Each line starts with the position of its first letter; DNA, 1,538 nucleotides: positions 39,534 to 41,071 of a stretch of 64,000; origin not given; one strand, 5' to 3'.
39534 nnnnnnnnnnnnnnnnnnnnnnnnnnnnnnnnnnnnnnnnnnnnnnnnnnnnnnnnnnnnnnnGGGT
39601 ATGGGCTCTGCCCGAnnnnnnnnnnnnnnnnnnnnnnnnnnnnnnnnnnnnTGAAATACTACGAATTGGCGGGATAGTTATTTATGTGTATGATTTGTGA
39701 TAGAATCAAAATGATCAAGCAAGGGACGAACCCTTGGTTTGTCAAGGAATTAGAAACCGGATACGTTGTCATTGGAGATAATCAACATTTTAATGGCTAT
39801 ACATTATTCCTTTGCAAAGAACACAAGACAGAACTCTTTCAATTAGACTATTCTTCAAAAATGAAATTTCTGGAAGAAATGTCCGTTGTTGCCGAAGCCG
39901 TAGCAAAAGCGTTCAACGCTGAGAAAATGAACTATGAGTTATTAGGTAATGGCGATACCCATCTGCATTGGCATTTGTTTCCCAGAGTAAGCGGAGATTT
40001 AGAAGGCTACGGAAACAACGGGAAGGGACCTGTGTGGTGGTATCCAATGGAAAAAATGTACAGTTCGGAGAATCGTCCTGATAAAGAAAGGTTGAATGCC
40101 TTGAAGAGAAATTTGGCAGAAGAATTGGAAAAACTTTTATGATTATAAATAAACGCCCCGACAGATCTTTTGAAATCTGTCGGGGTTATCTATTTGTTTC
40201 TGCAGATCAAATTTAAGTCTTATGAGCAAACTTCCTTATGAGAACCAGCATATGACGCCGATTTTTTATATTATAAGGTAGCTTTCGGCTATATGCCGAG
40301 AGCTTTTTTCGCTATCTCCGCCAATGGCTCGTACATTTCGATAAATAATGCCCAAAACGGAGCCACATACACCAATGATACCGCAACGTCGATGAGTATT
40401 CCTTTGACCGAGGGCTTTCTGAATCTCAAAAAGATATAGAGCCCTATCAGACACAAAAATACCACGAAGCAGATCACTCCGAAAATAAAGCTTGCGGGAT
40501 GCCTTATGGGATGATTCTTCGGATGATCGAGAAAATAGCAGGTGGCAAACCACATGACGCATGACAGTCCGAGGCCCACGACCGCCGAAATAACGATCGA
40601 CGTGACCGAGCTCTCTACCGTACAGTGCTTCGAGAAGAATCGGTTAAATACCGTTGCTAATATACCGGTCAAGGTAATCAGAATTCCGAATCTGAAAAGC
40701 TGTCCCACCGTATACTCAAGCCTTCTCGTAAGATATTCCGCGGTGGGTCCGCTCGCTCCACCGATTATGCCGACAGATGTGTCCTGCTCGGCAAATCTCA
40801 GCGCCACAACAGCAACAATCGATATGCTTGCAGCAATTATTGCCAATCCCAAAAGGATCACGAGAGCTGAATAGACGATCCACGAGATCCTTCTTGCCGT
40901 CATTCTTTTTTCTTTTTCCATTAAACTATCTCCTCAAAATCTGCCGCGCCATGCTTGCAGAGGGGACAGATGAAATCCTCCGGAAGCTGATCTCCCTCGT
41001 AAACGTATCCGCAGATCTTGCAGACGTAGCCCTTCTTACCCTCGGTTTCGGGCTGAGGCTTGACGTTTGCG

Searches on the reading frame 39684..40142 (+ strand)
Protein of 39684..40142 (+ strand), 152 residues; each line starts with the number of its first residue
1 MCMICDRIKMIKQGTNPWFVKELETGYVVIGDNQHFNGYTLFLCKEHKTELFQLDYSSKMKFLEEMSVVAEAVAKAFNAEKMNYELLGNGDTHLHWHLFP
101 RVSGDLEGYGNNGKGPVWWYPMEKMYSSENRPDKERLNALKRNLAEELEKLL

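Call 20: search_protein_families(library=pfam, proteins=[window:39684-40142:+])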
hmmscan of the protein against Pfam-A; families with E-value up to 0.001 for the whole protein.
window:39684-40142:+ (152 aa): 1 family
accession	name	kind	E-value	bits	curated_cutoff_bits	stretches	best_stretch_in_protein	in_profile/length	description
PF01230.28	HIT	-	3.9e-06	27.9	21.5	1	34-101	23-95/98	HIT domain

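Call 67: search_protein_families(library=ncbifam, proteins=[window:39684-40142:+])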
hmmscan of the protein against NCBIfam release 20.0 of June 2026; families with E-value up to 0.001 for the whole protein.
window:39684-40142:+ (152 aa): 0 families

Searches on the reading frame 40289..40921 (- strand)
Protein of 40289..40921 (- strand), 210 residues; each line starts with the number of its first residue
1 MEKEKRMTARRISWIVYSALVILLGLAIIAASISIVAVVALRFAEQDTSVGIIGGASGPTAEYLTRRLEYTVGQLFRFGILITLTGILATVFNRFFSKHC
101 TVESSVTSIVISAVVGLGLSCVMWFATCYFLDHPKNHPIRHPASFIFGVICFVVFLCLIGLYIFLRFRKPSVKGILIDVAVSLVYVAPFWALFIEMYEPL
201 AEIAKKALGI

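Call 60: find_encoding_contigs(protein=window:40289-40921:-, flank=2500, max_places=10)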
Protein window:40289-40921:- (210 aa): 1 contig read that carries it; 1 place shown.
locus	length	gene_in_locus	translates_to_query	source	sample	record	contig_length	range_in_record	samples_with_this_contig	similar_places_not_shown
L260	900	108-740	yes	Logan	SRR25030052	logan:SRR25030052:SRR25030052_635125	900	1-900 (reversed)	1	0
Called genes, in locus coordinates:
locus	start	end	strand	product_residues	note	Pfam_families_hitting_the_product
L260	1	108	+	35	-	?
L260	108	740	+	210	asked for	-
